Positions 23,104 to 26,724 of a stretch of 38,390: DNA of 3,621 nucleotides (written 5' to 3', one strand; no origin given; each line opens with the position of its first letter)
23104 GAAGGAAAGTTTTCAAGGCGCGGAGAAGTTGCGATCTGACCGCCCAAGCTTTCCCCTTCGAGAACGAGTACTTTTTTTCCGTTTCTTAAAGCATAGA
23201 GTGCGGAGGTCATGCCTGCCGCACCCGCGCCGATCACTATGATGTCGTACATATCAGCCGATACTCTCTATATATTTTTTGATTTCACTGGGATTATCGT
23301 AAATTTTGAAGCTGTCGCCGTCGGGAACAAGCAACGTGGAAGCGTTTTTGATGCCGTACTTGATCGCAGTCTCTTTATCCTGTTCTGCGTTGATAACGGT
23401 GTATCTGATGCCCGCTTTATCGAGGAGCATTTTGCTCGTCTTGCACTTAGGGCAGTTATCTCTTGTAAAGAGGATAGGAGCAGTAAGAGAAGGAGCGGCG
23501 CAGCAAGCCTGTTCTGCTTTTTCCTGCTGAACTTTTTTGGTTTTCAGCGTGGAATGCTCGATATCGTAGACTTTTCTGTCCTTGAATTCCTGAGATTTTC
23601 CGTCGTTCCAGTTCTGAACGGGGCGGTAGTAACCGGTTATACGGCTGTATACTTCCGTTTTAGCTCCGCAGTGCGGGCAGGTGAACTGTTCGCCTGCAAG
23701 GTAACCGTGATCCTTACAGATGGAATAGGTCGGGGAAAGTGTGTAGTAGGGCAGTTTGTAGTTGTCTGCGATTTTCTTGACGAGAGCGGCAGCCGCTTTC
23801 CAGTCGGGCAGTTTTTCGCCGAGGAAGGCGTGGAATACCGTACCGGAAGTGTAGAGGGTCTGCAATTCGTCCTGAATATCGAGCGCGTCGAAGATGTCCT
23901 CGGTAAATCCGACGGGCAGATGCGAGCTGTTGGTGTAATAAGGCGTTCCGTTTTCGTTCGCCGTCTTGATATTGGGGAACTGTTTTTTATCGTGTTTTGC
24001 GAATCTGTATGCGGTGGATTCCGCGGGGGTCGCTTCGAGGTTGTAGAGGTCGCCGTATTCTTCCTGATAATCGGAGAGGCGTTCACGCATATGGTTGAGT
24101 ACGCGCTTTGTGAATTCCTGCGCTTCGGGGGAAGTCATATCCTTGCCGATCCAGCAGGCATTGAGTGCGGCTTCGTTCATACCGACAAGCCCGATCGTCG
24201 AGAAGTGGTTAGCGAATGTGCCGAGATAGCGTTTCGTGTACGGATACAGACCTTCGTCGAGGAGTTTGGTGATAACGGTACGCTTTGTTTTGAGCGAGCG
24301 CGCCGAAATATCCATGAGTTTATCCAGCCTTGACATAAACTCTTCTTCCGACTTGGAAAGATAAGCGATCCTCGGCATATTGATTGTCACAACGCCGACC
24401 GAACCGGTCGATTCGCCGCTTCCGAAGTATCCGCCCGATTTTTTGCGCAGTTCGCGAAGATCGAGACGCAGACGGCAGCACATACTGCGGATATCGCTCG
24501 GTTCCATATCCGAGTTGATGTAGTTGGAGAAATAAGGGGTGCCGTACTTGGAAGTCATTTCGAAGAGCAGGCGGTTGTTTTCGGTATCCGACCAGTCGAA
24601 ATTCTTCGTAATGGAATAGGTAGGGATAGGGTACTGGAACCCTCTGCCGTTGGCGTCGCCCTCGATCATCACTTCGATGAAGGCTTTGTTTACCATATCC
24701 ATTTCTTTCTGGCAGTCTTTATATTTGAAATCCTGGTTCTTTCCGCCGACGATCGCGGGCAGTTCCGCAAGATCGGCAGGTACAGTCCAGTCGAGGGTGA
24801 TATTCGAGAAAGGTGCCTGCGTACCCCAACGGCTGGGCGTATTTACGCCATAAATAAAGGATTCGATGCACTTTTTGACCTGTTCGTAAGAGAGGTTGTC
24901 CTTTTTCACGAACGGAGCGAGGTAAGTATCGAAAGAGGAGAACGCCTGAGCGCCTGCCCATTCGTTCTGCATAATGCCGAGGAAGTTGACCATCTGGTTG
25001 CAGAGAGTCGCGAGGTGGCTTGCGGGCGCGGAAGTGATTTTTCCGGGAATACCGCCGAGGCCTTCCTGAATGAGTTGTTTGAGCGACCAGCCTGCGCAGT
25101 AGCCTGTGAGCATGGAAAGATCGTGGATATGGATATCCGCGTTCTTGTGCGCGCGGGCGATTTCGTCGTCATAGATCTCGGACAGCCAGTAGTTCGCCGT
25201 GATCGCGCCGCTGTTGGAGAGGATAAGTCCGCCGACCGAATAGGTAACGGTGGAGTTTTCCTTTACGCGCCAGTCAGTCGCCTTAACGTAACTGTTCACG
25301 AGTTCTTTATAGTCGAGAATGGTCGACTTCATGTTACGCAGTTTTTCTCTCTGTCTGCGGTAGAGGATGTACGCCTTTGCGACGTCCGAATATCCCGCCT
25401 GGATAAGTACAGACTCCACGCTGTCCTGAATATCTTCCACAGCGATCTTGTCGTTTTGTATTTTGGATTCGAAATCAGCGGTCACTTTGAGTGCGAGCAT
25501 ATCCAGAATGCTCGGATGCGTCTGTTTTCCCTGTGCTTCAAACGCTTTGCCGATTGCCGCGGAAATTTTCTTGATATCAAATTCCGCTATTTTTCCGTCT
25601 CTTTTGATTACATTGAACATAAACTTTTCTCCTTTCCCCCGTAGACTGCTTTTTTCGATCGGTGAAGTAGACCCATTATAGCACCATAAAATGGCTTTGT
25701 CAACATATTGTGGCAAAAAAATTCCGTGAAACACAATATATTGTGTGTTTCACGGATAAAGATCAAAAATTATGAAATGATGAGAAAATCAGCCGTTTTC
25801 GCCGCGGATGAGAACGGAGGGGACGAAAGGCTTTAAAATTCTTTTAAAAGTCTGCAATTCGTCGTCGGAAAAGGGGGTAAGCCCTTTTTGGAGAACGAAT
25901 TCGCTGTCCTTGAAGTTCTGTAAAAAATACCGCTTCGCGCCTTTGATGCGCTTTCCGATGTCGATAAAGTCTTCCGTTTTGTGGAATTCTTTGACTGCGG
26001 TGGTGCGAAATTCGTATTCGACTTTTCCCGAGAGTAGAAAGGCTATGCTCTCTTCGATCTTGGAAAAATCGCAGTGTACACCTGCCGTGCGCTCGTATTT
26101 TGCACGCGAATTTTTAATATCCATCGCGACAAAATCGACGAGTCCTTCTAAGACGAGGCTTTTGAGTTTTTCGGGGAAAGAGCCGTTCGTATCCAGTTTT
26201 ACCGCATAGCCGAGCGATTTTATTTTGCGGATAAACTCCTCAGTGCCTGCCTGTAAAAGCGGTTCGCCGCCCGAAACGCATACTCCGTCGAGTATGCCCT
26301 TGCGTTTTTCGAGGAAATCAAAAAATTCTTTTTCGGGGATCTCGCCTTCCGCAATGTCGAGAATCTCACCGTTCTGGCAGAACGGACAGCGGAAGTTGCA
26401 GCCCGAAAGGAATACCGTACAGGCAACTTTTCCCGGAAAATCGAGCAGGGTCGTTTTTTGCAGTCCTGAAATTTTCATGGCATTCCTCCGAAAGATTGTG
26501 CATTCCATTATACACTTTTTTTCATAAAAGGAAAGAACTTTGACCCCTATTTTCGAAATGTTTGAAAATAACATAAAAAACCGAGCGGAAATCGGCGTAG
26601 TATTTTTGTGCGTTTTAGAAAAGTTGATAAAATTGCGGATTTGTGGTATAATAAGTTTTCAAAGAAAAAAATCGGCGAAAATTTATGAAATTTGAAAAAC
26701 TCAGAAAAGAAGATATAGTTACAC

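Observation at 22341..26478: Class III RNR operon carrying its own thiol redox relay: NrdD fused to a glutaredoxin-like domain and followed by a NADPH-motif-less thioredoxin-reductase-like flavoprotein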

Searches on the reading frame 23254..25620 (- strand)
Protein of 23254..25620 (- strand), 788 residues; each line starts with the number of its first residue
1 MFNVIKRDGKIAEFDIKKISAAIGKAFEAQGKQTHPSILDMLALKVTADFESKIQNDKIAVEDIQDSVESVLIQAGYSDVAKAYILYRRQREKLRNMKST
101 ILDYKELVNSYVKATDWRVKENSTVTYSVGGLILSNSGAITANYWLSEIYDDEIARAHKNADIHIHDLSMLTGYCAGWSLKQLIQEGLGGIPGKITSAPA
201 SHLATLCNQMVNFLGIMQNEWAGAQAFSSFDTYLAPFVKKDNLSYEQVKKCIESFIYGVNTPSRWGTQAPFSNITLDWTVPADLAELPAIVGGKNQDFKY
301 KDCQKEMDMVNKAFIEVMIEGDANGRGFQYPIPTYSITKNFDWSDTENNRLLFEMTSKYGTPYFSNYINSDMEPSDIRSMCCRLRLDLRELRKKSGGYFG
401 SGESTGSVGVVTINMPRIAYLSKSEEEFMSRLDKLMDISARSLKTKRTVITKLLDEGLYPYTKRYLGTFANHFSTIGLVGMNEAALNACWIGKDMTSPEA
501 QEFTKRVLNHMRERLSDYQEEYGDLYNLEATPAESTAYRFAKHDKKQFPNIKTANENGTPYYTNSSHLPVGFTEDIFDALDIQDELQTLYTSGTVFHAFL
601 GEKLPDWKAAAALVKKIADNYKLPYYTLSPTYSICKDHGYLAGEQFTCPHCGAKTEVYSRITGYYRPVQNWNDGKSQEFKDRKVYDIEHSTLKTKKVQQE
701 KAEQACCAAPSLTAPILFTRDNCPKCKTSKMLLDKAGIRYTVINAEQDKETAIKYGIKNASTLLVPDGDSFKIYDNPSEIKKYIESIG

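Call 3: search_protein_families(library=pfam, proteins=[window:23254-25620:-], max_evalue=0.01)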
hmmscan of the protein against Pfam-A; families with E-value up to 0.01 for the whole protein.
window:23254-25620:- (788 aa): 3 families
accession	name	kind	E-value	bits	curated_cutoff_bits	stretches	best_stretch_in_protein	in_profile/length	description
PF13597.11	NRDD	-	2.5e-195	650.8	26.2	1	121-685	1-562/562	Anaerobic ribonucleoside-triphosphate reductase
PF03477.21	ATP-cone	-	2.6e-23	82.8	25.8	1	3-92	2-87/88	ATP cone domain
PF00462.30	Glutaredoxin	-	4.8e-06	27.1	22.9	1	717-752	3-36/60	Glutaredoxin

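Call 4: search_protein_families(library=ncbifam, proteins=[window:23254-25620:-], max_evalue=0.01)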
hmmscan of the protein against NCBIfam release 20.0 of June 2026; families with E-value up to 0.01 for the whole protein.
window:23254-25620:- (788 aa): 20 families
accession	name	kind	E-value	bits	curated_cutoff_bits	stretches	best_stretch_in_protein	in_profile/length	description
NF006126.0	PRK08270.1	equivalog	0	1147.9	548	1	2-687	3-683/684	ribonucleoside triphosphate reductase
TIGR02487.1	NrdD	equivalog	3.6e-162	540.9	326.35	1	121-683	2-579/581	anaerobic ribonucleoside-triphosphate reductase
NF006358.0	PRK08579.1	equivalog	9.3e-125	417.2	585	2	104-395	9-297/624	anaerobic ribonucleoside triphosphate reductase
NF005497.0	PRK07111.1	equivalog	3.3e-83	280.3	764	3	2-241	3-236/746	anaerobic ribonucleoside triphosphate reductase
NF006127.0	PRK08271.1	equivalog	7.1e-71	239.5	545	1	152-686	101-628/631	anaerobic ribonucleoside-triphosphate reductase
NF006732.0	PRK09263.1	equivalog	4.9e-60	203.7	657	2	247-684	267-704/712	anaerobic ribonucleoside-triphosphate reductase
TIGR02827.1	RNR_anaer_Bdell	equivalog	2.7e-58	197.9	568.3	1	152-682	74-594/596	anaerobic ribonucleoside-triphosphate reductase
NF011292.0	PRK14704.1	equivalog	2.9e-34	118.6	736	1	118-682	26-614/618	anaerobic ribonucleoside triphosphate reductase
NF009028.0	PRK12364.1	equivalog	5.1e-19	67.8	1377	1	3-104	2-104/842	ribonucleoside-diphosphate reductase subunit alpha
NF009029.0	PRK12365.1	equivalog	4.1e-16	58.1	1350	1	3-108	119-231/1046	ribonucleoside-diphosphate reductase subunit alpha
NF005544.0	PRK07207.1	equivalog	4.1e-16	58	965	1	2-100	34-139/965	ribonucleoside-diphosphate reductase subunit alpha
NF005010.0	PRK06406.1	subfamily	9.7e-16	57.2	1125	1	3-101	6-105/771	vitamin B12-dependent ribonucleotide reductase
NF006207.0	PRK08332.1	equivalog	7.8e-13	46.6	2400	1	3-108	5-109/1684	vitamin B12-dependent ribonucleotide reductase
TIGR02200.1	GlrX_actino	hypoth_equivalog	8.2e-06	26.1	89.5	1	718-752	5-39/77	mycoredoxin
TIGR02196.1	GlrX_YruB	hypoth_equivalog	2.6e-05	24.6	88.55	1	717-752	4-39/74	glutaredoxin-like protein, YruB-family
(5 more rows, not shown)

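Call 5: search_solved_structures(query=window:23254-25620:-, show_alignments=3)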
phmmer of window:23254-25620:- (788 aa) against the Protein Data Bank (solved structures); distinct sequences matched with E-value up to 0.001: 8.
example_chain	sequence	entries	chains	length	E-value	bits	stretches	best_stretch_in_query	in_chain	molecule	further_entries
8p23_A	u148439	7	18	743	6.5e-48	166.5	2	310-683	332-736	Anaerobic ribonucleoside-triphosphate reductase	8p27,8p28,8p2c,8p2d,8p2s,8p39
4coi_A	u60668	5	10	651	1.8e-41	145.2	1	151-686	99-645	ANAEROBIC RIBONUCLEOSIDE-TRIPHOSPHATE REDUCTASE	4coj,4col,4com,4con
4u3e_A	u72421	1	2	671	2e-41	145.1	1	151-686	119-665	Ribonucleoside triphosphate reductase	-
9d3x_A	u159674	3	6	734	9e-25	90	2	3-239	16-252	Anaerobic ribonucleoside-triphosphate reductase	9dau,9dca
1h78_A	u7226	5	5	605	5.6e-14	54.3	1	393-629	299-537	ANAEROBIC RIBONUCLEOTIDE-TRIPHOSPHATE REDUCTASE LARGE CHAIN | ANAEROBIC RIBONUCLEOTIDE-TRIPHOSPHATE REDUCTASE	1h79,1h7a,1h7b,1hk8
5olk_A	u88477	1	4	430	1.7e-07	32.8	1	3-98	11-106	Ribonucleoside-diphosphate reductase, beta subunit 1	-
5im3_A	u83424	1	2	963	2.9e-07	32.1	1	3-96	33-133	Ribonucleoside-diphosphate reductase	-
2klx_A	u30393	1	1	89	1.2e-05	26.8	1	711-747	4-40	Glutaredoxin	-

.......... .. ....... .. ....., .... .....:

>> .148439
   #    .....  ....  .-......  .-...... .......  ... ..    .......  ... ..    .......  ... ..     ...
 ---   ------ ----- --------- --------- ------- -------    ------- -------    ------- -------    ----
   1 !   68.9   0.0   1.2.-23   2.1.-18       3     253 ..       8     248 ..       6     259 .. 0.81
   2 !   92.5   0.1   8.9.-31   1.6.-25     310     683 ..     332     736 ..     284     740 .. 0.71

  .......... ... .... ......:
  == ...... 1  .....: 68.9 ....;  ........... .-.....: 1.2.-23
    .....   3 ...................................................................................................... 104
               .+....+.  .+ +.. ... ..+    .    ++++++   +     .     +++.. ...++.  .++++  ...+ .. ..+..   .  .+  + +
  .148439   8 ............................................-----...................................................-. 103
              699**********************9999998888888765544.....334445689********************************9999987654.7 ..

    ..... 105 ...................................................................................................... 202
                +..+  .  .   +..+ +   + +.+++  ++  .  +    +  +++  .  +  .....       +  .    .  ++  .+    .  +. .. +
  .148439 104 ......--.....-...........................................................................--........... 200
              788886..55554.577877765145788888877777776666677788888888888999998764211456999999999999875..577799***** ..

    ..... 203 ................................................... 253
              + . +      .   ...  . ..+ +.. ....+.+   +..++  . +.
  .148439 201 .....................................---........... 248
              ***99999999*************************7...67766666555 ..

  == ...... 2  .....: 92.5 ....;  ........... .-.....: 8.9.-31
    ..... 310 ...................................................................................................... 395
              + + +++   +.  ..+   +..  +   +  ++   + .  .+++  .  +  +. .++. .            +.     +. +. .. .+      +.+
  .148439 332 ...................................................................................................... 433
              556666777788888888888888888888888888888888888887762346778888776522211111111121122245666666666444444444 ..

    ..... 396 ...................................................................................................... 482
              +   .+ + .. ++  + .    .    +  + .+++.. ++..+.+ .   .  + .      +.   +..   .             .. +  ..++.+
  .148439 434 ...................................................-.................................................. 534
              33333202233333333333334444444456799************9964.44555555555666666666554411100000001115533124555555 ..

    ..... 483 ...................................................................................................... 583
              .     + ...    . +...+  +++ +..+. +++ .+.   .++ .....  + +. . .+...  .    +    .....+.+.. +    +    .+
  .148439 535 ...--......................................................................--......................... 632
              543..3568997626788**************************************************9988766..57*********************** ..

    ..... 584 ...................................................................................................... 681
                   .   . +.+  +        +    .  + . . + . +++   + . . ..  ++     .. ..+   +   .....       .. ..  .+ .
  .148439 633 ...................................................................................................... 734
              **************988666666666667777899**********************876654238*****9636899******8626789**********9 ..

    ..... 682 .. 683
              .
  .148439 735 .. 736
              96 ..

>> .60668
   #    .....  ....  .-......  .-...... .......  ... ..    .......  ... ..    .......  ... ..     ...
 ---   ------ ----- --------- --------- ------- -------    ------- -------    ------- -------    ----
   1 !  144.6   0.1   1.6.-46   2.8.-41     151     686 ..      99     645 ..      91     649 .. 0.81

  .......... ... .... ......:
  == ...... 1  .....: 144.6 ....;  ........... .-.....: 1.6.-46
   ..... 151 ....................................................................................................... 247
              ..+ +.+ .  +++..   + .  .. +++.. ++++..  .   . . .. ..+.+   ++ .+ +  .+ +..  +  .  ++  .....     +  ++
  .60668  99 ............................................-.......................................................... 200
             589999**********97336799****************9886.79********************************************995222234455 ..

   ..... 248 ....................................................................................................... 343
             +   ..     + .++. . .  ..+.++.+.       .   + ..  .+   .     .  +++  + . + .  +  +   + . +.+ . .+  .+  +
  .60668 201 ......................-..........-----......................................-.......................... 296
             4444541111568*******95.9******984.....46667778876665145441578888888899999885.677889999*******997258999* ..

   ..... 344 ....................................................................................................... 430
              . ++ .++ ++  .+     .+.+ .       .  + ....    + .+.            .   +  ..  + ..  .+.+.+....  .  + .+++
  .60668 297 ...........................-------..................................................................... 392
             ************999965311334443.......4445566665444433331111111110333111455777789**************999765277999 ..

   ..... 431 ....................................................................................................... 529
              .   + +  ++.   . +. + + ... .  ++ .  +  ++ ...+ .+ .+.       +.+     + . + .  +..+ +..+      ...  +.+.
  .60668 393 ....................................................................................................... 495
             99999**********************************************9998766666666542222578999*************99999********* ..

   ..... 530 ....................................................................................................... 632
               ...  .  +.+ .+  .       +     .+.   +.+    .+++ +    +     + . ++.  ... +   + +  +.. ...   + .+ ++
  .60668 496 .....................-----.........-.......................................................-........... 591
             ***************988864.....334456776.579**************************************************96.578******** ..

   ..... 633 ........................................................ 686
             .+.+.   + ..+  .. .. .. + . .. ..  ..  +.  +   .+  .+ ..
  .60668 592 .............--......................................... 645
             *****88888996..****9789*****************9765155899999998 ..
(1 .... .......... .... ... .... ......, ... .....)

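Call 43: find_encoding_contigs(protein=window:23254-25620:-, flank=3000, max_places=6)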
Protein window:23254-25620:- (788 aa): no gene with exactly this product is on record in the collection.

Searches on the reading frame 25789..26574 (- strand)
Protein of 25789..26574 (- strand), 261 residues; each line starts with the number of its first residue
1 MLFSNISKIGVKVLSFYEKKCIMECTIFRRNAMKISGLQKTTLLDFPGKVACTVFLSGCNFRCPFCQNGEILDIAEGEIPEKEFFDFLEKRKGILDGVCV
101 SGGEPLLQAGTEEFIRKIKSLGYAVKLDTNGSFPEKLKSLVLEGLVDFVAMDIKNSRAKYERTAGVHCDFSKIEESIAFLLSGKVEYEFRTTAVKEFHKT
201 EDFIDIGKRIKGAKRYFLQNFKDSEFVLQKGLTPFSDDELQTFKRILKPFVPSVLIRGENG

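Call 3: search_protein_families(library=pfam, proteins=[window:25789-26574:-], max_evalue=0.01)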
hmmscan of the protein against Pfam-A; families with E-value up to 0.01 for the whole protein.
window:25789-26574:- (261 aa): 2 families
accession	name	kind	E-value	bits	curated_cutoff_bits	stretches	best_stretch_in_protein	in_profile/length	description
PF04055.27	Radical_SAM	-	1.8e-15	58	29.5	1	55-180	3-136/166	Radical SAM superfamily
PF13353.11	Fer4_12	-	2.6e-10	41.2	22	1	50-137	6-97/137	4Fe-4S single cluster domain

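Call 4: search_protein_families(library=ncbifam, proteins=[window:25789-26574:-], max_evalue=0.01)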
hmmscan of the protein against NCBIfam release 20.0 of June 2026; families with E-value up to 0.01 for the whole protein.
window:25789-26574:- (261 aa): 42 families (the best 25 are shown)
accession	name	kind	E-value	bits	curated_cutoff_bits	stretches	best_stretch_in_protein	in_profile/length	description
TIGR02495.1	NrdG2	equivalog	3.9e-63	212.3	131.15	1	35-222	2-193/193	anaerobic ribonucleoside-triphosphate reductase activating protein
TIGR02493.1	PFLA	equivalog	5.1e-18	65.3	231.75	1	37-166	4-140/235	pyruvate formate-lyase-activating protein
TIGR04041.1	activase_YjjW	hypoth_equivalog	8.8e-16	58.1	250.2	2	82-212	96-226/276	YjjW family glycine radical enzyme activase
TIGR02494.1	PFLE_PFLC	subfamily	1.7e-14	53.8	174.35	2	97-204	126-232/293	glycyl-radical enzyme activating protein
TIGR04317.1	W_rSAM_matur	equivalog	9.2e-11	41.4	380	1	58-191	13-147/349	tungsten cofactor oxidoreductase radical SAM maturase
TIGR03963.1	rSAM_QueE_Clost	equivalog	1e-10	41.7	260.1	1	48-164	18-133/219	putative 7-carboxy-7-deazaguanine synthase QueE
TIGR04003.1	rSAM_BssD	equivalog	1.1e-10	41.2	496.45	2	35-75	3-42/314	[benzylsuccinate synthase]-activating enzyme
TIGR04349.1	rSAM_QueE_gams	hypoth_equivalog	1.4e-10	41.3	300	1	49-200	19-163/210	7-carboxy-7-deazaguanine synthase QueE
NF043069.1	T4HPD_activ_SAM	equivalog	3e-10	40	425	2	97-203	126-231/299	trans-4-hydroxy-L-proline dehydratase activase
TIGR02491.1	NrdG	equivalog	4.3e-10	39.7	126.1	1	35-120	2-89/154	anaerobic ribonucleoside-triphosphate reductase activating protein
TIGR04545.1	rSAM_ahbD_hemeb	equivalog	6.9e-10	38.9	500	1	57-216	8-170/339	heme b synthase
NF007483.0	PRK10076.1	equivalog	8.4e-10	38.3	326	2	96-190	119-212/292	[formate-C-acetyltransferase]-activating enzyme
NF008356.0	PRK11145.1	equivalog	2e-09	37.1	375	1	38-159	10-137/246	pyruvate formate lyase 1-activating protein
TIGR04395.1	cutC_activ_rSAM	equivalog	2.1e-09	37.1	360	2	33-71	5-42/309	choline TMA-lyase-activating enzyme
NF048010.1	SfplDhtActHpsHDes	equivalog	2.9e-08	32.9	430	1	97-202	134-240/298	(2S)-3-sulfopropanediol dehydratase activating enzyme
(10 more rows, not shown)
